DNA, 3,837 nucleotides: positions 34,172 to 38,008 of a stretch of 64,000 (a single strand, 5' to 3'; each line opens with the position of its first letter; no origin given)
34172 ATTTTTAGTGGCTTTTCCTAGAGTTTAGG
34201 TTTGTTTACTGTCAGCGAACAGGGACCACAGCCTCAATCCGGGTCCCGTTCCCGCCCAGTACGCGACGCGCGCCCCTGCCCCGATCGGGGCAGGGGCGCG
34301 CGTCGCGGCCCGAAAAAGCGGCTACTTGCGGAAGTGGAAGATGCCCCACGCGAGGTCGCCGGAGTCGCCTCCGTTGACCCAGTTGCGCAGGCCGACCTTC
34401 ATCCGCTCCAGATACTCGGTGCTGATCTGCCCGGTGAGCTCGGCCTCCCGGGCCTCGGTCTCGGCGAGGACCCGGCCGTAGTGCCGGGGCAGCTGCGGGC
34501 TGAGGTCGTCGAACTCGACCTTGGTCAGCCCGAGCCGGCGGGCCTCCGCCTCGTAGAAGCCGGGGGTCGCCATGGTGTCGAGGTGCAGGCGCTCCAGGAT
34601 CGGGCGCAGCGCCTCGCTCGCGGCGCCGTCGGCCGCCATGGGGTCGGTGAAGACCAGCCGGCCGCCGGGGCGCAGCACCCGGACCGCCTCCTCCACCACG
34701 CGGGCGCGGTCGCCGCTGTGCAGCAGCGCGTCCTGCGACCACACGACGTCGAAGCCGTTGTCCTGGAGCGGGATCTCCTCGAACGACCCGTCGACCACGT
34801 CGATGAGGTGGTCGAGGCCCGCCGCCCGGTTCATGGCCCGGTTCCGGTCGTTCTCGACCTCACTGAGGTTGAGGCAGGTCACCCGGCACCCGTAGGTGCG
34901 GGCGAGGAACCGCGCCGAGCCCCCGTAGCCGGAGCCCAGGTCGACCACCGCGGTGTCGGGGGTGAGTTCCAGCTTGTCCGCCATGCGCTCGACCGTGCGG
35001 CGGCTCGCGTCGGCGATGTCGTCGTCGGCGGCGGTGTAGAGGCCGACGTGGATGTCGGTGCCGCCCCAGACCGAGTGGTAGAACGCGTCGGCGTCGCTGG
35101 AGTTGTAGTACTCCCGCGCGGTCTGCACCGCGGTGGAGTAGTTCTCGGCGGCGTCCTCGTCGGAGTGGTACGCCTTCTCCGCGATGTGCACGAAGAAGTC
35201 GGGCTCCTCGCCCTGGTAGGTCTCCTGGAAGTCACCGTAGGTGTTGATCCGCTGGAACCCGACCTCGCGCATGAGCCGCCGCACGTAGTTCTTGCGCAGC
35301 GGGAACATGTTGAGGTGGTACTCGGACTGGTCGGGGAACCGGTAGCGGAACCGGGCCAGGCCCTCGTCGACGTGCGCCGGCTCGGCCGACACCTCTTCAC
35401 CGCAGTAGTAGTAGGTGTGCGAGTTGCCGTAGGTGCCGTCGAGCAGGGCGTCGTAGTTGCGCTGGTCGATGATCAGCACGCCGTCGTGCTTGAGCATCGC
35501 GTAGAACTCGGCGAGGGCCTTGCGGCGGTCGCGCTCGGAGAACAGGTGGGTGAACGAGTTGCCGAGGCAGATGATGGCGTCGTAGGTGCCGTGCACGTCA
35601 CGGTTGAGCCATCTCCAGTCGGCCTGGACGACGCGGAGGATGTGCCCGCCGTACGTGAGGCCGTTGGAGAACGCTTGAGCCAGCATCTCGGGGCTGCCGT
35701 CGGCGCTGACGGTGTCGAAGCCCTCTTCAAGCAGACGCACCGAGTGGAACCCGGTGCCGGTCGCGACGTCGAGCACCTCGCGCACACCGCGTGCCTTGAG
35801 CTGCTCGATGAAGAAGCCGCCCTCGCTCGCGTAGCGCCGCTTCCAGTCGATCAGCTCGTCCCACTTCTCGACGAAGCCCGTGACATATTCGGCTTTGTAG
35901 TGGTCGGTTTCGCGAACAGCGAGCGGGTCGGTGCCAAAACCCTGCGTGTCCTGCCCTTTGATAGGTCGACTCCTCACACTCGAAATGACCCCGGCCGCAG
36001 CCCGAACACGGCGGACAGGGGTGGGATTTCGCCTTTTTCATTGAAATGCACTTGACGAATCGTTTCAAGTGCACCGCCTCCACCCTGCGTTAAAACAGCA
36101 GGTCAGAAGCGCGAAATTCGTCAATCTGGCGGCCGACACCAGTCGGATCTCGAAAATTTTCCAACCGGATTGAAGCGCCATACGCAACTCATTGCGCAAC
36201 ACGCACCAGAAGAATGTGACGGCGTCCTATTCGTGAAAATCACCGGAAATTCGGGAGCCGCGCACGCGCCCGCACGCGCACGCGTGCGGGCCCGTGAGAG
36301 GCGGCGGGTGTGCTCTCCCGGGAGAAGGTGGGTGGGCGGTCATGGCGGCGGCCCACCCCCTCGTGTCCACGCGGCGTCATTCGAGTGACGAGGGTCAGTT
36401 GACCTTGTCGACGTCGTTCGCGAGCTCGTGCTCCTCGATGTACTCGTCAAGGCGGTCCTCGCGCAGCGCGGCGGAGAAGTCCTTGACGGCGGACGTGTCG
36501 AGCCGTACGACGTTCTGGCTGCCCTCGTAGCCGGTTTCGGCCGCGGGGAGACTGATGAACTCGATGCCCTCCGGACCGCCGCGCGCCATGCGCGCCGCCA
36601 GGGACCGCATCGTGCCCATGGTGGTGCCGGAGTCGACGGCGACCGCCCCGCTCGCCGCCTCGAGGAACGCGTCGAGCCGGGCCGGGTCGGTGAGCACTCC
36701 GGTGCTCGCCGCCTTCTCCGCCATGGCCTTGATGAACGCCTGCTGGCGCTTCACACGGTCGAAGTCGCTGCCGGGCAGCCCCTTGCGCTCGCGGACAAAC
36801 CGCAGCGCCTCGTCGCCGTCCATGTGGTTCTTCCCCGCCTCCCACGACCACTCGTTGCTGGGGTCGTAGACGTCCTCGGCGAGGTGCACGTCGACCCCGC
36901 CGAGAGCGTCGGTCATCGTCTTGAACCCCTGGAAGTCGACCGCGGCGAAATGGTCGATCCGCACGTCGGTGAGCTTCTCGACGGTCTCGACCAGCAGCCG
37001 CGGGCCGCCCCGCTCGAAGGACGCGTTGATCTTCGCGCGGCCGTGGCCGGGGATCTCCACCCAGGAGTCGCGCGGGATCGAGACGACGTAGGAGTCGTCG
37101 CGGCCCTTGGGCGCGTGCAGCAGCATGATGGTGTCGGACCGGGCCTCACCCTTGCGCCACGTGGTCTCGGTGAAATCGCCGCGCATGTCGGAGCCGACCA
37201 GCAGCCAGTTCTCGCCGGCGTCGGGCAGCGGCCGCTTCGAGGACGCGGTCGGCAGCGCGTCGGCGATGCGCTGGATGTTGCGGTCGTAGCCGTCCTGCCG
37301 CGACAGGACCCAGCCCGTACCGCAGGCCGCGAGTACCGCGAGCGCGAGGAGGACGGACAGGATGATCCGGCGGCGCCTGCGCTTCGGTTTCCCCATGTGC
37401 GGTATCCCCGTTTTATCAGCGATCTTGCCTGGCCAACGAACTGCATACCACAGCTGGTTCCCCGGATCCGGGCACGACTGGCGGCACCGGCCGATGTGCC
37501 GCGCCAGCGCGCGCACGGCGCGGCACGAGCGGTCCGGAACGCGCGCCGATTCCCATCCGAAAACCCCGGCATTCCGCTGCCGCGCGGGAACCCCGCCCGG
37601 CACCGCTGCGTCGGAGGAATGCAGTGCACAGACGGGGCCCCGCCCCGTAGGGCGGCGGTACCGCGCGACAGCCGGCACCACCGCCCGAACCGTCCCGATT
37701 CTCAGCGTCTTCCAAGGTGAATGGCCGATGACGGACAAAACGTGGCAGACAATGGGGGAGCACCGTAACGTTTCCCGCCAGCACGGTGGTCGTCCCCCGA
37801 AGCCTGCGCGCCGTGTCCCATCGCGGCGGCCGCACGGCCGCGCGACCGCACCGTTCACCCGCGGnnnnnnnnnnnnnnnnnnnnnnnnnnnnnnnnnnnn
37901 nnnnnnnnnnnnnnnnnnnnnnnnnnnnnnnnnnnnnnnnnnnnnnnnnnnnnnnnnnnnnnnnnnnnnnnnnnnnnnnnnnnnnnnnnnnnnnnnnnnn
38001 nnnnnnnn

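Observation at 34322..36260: Fused two-domain glycine/sarcosine/dimethylglycine methyltransferase (de novo betaine synthesis) with a long AT-rich structured leader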

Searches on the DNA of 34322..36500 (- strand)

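Call 6: search_rna_families(source=window, start=35800, end=36500, threshold=evalue, max_evalue=10, show_alignments=3)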
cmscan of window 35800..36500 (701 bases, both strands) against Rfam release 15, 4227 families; matches with E-value up to 10: 3.
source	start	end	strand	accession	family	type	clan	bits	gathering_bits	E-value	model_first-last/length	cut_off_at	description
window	36258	36303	+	RF01015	mir-885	Gene; miRNA;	-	16.1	66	2.6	1-74/74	no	mir-885 microRNA precursor family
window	36458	36474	-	RF02044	CDKN2B-AS_2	Gene; lncRNA;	-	13.1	50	4.6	30-46/46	no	CDKN2B antisense RNA 1 convserved region 2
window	36258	36289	-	RF00261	IRES_L-myc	Cis-reg; IRES;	-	12.1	60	7.7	52-83/221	no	L-myc internal ribosome entry site (IRES)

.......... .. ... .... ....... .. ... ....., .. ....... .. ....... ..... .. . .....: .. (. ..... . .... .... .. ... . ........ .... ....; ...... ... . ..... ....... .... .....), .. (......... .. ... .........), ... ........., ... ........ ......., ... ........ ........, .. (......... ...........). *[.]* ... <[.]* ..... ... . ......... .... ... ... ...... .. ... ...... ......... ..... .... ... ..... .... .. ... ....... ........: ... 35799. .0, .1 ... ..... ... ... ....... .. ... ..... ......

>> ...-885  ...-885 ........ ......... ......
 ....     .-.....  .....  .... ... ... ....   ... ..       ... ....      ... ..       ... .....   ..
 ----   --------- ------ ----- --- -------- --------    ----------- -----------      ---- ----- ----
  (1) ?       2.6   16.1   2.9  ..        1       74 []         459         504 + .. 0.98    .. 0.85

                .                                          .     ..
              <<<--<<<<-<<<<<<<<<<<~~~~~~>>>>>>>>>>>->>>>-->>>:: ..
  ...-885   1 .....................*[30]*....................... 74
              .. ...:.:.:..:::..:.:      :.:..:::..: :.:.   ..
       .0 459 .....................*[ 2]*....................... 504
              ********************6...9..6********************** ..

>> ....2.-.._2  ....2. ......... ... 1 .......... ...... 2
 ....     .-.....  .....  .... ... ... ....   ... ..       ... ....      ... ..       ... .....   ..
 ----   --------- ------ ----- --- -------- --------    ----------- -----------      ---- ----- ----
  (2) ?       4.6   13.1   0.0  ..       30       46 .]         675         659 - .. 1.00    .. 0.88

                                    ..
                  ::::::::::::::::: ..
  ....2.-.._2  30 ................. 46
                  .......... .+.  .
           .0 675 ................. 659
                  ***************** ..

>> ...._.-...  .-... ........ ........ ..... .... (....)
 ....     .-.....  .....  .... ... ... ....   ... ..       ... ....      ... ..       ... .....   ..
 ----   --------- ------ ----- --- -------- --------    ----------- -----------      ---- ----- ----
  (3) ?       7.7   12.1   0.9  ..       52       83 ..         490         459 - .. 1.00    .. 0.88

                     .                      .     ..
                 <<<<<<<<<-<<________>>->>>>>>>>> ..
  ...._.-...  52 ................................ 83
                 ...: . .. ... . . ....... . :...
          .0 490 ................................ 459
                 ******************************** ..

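Call 54: search_rna_families(sources=[L065, L069, L071, L078, L021, L010, L015, L046, L023, L052, L017, L061, L075, L009, L005], threshold=gathering, show_alignments=2)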
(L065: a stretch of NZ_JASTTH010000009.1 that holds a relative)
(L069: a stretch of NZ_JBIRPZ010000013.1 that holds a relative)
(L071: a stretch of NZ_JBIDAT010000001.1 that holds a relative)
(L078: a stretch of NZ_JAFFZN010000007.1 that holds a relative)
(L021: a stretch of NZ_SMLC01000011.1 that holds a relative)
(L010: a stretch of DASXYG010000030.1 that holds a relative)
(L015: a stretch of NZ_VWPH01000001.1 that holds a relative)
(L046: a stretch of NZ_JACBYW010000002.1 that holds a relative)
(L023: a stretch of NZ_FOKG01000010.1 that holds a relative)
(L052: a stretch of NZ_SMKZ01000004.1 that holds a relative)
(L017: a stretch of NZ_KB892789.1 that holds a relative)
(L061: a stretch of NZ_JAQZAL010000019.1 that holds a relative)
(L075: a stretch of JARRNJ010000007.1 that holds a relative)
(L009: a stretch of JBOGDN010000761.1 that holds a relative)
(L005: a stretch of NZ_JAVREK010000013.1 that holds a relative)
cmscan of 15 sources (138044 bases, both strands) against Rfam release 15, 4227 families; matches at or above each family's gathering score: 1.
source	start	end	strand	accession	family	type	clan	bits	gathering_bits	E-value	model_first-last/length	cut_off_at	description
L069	7251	7465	-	RF02673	scr4677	Gene; sRNA;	-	84.7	41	8.7e-20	1-246/246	no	Streptomyces sRNA 4677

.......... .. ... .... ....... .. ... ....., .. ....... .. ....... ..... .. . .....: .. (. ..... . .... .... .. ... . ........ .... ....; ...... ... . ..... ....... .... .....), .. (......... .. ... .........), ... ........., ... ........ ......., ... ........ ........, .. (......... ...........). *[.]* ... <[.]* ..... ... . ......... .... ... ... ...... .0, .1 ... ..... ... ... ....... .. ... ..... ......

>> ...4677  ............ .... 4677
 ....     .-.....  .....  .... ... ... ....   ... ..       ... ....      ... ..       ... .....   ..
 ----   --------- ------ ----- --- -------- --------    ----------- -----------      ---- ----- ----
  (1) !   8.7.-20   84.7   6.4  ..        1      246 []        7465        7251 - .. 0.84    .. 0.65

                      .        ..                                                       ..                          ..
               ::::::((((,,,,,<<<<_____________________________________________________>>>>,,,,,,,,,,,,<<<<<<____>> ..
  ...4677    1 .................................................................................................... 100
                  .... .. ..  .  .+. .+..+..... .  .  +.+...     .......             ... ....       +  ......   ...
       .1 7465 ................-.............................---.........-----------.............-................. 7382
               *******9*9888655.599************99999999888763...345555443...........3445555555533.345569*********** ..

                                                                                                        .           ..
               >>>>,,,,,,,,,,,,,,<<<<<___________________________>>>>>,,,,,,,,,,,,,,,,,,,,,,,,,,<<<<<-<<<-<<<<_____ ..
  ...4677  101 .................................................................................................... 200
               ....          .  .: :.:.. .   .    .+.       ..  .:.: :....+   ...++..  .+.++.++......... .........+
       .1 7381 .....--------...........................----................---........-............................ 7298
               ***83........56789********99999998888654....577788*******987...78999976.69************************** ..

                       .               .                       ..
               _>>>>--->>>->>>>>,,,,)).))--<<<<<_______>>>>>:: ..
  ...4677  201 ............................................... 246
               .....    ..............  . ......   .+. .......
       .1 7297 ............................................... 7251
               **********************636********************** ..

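Call 81: search_rna_families(source=L065, start=3720, end=4030, threshold=evalue, max_evalue=5, show_alignments=1)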
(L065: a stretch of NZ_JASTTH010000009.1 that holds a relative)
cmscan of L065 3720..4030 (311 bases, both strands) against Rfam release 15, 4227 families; matches with E-value up to 5: 0.
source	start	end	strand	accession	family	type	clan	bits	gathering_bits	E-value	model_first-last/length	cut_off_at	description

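Call 82: search_rna_families(source=L021, start=3720, end=4030, threshold=evalue, max_evalue=5, show_alignments=1)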
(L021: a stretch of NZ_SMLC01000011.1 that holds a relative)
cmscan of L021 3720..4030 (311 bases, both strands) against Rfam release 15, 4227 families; matches with E-value up to 5: 0.
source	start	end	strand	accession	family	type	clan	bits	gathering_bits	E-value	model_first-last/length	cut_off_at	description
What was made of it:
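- On Any described RNA family (Rfam 15), including the glycine, SAM, SAH, c-di-AMP and Na+ riboswitches: call 6: the only hits have E > 2 to eukaryotic families and lie in the GC-rich terminator region. calls 54, 81 and 82: no match upstream of the gene in 15 related loci, Streptomyces and Actinomadura included.
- Closest known: Structured 5' leaders. Different: No match to any of the 4227 Rfam families in four lineages (calls 6, 54, 81, 82).
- Tried and rejected: Nothing was found at E up to 10 in the leader, and nothing in 15 related loci (calls 6, 54, 81, 82).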

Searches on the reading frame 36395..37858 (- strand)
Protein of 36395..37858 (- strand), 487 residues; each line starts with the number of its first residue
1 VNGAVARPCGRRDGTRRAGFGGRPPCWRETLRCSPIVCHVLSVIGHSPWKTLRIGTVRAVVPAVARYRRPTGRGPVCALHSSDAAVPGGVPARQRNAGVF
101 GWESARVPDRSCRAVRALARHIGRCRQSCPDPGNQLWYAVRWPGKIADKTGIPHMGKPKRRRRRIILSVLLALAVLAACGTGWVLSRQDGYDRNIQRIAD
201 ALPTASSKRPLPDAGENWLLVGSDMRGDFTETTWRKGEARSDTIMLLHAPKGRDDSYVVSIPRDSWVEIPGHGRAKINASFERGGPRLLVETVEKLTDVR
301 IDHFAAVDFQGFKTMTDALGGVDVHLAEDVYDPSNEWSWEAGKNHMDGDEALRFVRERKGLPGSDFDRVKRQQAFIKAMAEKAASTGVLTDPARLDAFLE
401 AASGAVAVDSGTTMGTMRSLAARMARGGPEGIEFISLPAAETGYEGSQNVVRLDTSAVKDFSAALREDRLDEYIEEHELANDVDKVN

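Call 73: search_protein_families(library=pfam, proteins=[window:36395-37858:-], max_evalue=0.001)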
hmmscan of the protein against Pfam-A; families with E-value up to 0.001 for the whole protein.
window:36395-37858:- (487 aa): 1 family
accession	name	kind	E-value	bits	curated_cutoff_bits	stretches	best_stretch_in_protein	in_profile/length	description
PF03816.19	LytR_cpsA_psr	-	3.2e-47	160.9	24.6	1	240-384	1-149/150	LytR_cpsA_psr family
